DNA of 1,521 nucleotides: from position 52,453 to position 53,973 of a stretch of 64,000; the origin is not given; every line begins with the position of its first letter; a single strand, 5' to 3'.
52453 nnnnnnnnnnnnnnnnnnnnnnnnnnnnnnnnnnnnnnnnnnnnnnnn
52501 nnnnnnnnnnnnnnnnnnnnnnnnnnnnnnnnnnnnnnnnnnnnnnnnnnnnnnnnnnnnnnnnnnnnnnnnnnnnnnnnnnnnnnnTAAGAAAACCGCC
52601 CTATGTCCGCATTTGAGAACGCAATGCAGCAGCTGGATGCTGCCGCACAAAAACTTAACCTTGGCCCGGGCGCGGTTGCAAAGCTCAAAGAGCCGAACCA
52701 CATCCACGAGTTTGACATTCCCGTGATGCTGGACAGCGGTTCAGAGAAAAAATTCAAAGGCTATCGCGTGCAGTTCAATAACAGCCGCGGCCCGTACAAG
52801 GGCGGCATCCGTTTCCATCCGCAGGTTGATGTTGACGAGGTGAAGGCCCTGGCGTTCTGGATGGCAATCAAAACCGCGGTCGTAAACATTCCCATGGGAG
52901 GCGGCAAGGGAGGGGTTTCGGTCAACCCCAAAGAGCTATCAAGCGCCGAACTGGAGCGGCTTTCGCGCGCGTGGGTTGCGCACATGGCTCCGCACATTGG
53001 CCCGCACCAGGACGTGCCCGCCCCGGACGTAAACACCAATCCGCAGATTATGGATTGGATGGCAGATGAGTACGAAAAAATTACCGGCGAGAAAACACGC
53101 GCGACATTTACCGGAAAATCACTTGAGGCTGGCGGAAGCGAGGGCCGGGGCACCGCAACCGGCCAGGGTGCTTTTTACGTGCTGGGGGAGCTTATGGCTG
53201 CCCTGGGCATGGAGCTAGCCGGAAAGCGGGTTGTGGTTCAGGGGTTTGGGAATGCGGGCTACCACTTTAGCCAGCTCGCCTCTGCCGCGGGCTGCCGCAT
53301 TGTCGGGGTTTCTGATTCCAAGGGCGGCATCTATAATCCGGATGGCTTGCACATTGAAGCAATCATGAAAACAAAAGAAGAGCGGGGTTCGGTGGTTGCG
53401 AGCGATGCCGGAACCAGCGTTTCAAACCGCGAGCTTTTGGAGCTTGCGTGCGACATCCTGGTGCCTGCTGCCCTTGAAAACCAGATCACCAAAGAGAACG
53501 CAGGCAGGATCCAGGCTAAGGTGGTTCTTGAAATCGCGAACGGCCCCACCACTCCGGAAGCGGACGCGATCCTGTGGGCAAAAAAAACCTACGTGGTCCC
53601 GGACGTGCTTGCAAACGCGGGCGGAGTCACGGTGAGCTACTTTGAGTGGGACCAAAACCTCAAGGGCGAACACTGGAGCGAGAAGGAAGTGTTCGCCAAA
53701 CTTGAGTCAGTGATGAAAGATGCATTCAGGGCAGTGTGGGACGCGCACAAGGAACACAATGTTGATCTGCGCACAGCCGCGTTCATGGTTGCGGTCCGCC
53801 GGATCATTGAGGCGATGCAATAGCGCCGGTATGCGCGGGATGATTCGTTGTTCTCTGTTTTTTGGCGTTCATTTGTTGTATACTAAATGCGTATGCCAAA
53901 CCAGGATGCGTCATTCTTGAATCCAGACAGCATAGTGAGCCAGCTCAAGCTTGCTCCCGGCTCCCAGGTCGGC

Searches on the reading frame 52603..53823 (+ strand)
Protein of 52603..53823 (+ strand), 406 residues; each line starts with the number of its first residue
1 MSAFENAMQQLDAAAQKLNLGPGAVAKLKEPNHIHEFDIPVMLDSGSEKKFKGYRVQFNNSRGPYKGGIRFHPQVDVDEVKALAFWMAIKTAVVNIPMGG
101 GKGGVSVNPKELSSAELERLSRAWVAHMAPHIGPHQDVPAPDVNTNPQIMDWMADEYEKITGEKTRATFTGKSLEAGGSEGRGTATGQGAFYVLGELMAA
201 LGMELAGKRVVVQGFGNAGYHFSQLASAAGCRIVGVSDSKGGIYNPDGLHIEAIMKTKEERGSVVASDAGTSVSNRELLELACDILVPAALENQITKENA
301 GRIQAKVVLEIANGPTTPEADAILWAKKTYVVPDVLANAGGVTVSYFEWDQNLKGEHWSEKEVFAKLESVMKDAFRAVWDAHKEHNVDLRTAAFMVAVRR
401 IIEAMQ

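Call 45: search_protein_families(library=pfam, proteins=[window:52603-53823:+], max_evalue=0.0001)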
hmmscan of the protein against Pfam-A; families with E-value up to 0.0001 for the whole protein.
window:52603-53823:+ (406 aa): 2 families
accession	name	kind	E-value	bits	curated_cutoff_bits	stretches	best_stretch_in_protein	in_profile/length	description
PF00208.27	ELFV_dehydrog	-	8.2e-79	265.1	23.4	1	177-406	1-238/241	Glutamate/Leucine/Phenylalanine/Valine dehydrogenase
PF02812.23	ELFV_dehydrog_N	-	4e-54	182.2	25.3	1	31-159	1-129/129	Glu/Leu/Phe/Val dehydrogenase, dimerisation domain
